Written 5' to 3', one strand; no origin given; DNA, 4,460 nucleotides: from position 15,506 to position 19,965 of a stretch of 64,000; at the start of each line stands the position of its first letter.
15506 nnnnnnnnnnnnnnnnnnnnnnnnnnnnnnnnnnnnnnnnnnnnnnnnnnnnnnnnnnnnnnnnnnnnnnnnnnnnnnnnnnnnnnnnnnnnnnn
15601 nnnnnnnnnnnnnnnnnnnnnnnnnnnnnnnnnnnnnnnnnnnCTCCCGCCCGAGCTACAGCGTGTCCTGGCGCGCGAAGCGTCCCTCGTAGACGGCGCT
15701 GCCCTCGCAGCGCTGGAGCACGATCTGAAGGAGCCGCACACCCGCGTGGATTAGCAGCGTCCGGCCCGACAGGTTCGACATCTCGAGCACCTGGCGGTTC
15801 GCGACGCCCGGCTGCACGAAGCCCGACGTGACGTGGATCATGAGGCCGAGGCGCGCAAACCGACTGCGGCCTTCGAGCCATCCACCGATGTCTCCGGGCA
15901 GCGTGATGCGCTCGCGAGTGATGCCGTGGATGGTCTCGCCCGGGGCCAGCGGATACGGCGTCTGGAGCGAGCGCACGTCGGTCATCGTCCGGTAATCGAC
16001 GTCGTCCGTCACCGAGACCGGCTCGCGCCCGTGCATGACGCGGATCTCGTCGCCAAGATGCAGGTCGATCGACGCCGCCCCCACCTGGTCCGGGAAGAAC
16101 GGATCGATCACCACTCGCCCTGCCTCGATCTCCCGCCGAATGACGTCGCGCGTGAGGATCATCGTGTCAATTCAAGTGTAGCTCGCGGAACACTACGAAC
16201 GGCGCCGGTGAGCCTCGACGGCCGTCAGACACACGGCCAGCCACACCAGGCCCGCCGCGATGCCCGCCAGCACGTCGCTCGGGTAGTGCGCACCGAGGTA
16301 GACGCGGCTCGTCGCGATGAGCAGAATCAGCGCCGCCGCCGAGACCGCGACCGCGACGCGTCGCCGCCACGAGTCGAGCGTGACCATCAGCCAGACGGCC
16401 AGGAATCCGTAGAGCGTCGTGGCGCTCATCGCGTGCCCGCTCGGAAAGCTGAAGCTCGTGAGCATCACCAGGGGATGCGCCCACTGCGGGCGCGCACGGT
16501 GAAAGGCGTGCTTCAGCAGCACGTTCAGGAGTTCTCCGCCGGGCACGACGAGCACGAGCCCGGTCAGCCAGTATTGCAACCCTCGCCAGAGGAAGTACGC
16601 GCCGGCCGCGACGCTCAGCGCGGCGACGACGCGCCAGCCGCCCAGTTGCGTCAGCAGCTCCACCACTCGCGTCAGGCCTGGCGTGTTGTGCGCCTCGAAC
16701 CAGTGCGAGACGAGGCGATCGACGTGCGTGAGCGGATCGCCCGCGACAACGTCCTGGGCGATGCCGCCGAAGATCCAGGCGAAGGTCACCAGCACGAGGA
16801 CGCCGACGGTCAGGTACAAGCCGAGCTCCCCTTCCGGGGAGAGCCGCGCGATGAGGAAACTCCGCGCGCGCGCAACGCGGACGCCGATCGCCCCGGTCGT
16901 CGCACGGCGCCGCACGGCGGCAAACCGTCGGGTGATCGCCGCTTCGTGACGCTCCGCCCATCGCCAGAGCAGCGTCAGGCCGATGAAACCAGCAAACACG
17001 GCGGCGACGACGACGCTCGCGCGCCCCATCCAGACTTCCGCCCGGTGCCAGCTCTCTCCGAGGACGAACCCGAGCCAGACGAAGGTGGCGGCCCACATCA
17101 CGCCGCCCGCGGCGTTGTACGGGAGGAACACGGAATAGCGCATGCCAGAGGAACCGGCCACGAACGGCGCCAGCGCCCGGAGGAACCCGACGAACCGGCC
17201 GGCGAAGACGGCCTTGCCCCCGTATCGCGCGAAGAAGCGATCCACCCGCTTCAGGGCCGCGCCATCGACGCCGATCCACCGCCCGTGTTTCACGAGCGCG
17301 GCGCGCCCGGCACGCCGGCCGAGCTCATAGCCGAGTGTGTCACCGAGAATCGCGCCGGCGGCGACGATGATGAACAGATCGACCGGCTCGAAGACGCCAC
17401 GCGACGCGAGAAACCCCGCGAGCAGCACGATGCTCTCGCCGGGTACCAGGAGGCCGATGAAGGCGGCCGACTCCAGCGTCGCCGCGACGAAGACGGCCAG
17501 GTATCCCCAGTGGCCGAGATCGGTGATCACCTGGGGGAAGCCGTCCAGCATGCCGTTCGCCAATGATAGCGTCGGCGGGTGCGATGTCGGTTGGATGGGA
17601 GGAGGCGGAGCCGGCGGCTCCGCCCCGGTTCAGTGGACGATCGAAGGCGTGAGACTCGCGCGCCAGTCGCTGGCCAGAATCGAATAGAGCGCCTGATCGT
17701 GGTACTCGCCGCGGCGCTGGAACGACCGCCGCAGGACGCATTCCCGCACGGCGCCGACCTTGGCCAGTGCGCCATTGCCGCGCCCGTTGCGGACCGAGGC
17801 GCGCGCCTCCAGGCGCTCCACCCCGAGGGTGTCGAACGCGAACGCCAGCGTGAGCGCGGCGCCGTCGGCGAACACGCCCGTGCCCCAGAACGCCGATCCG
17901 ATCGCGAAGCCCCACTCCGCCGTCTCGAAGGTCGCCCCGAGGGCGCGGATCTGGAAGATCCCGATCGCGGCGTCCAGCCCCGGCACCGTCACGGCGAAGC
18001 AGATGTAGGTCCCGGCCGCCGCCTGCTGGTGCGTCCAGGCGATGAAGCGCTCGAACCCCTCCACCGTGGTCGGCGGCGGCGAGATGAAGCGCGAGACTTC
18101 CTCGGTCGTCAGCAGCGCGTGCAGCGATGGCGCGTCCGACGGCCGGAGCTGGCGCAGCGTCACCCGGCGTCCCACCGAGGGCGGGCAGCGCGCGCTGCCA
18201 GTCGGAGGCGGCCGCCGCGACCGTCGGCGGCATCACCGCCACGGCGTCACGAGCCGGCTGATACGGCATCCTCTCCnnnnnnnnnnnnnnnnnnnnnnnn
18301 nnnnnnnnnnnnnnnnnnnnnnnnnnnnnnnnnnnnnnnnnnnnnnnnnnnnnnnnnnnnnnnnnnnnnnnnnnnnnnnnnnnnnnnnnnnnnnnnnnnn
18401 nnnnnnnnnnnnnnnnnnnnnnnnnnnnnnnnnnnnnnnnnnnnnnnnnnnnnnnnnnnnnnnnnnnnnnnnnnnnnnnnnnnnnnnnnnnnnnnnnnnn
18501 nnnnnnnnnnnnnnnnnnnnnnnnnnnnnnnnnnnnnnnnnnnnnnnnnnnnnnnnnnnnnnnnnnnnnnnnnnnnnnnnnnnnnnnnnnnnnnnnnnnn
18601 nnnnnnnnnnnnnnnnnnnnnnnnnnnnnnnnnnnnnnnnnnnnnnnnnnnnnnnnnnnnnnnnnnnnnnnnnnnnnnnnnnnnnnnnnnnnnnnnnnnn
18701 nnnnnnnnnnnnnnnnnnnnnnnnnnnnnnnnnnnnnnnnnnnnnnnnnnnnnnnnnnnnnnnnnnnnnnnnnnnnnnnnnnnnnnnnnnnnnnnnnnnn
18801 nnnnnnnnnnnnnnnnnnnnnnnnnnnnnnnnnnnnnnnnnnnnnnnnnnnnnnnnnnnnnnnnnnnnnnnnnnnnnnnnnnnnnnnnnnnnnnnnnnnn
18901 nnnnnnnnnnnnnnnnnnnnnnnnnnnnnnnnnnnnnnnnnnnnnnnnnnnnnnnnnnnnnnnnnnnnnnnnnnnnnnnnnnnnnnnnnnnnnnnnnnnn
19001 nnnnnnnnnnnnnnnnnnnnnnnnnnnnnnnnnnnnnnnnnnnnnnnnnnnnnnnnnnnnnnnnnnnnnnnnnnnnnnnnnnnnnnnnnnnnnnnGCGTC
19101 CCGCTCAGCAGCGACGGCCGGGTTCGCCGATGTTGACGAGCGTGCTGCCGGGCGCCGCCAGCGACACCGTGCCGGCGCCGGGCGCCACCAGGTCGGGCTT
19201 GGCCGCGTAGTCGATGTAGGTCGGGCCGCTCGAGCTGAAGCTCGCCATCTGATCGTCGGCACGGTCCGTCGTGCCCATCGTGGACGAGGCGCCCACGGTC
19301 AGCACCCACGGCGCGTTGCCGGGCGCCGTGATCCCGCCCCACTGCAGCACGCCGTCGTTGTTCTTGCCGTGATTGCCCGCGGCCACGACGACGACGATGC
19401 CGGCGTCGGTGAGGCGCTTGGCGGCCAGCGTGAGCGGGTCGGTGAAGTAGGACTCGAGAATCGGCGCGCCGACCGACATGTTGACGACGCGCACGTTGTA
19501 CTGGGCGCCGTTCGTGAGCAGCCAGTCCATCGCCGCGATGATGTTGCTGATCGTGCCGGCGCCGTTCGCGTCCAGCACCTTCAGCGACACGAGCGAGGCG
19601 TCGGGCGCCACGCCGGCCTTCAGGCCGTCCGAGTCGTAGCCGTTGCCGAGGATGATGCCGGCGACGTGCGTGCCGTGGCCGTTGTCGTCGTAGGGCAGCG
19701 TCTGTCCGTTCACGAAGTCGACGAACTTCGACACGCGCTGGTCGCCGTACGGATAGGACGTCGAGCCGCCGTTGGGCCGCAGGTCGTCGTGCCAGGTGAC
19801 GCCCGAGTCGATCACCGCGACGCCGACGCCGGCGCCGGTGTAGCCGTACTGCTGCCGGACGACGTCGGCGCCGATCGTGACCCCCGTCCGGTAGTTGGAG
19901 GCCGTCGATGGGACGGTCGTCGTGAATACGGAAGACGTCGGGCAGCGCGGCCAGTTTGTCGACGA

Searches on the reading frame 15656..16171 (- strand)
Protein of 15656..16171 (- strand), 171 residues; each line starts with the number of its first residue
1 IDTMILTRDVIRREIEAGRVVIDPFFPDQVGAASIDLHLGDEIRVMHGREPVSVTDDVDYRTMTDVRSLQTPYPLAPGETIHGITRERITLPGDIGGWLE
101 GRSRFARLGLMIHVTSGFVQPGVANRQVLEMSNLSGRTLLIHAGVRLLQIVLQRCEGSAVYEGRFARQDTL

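Call 8: search_protein_families(library=pfam, proteins=[window:15656-16171:-], max_evalue=0.001)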
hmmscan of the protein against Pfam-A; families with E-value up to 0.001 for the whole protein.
window:15656-16171:- (171 aa): 2 families
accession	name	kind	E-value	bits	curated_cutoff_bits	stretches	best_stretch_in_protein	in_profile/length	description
PF22769.1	DCD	-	4.9e-36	124.6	27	1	5-154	1-152/153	dCTP deaminase-like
PF00692.24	dUTPase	-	0.00071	19.8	22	0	71-157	22-106/129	dUTPase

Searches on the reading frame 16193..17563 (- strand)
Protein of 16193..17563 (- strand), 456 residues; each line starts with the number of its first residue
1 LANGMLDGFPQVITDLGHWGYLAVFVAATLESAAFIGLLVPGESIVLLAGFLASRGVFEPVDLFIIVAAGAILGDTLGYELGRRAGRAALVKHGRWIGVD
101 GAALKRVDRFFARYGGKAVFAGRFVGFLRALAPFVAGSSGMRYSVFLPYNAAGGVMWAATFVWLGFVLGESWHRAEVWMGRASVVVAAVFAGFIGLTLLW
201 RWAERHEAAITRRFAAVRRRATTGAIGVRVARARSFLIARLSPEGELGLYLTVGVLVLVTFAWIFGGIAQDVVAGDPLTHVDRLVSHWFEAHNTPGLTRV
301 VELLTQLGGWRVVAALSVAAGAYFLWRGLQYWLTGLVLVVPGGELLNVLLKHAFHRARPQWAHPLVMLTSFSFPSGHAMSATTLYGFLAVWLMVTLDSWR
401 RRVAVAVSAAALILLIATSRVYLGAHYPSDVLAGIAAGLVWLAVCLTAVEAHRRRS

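Call 8: search_protein_families(library=pfam, proteins=[window:16193-17563:-], max_evalue=0.001)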
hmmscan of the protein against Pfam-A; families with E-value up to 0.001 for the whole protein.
window:16193-17563:- (456 aa): 3 families
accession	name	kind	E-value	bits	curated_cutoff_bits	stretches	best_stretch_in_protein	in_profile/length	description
PF01569.27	PAP2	-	1.5e-20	73.7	27.2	1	333-452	2-128/130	PAP2 superfamily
PF09335.16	VTT_dom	-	6.1e-16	59.4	33.9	1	40-165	1-121/123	VTT domain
PF14378.12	PAP2_3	-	4.2e-05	23.9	27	1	357-442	111-188/190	PAP2 superfamily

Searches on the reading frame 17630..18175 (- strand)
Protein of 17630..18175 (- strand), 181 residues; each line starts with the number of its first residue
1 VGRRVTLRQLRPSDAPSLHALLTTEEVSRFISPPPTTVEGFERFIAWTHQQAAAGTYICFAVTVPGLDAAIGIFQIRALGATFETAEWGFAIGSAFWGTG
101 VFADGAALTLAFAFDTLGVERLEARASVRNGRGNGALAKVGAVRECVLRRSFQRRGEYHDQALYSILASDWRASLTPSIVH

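Call 8: search_protein_families(library=pfam, proteins=[window:17630-18175:-], max_evalue=0.001)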
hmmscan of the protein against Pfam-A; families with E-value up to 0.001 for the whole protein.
window:17630-18175:- (181 aa): 1 family
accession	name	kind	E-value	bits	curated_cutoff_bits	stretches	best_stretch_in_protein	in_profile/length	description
PF13302.13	Acetyltransf_3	-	4.3e-23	83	25.4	1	4-142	1-137/138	Acetyltransferase (GNAT) domain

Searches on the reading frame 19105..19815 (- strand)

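Call 8: search_protein_families(library=pfam, proteins=[window:19105-19815:-], max_evalue=0.001)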
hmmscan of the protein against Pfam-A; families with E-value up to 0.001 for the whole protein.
window:19105-19815:- (236 aa): 1 family
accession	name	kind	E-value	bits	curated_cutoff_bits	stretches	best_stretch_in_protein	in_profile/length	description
PF00082.27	Peptidase_S8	-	1.3e-37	130.1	21.8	1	2-214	9-210/288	Subtilase family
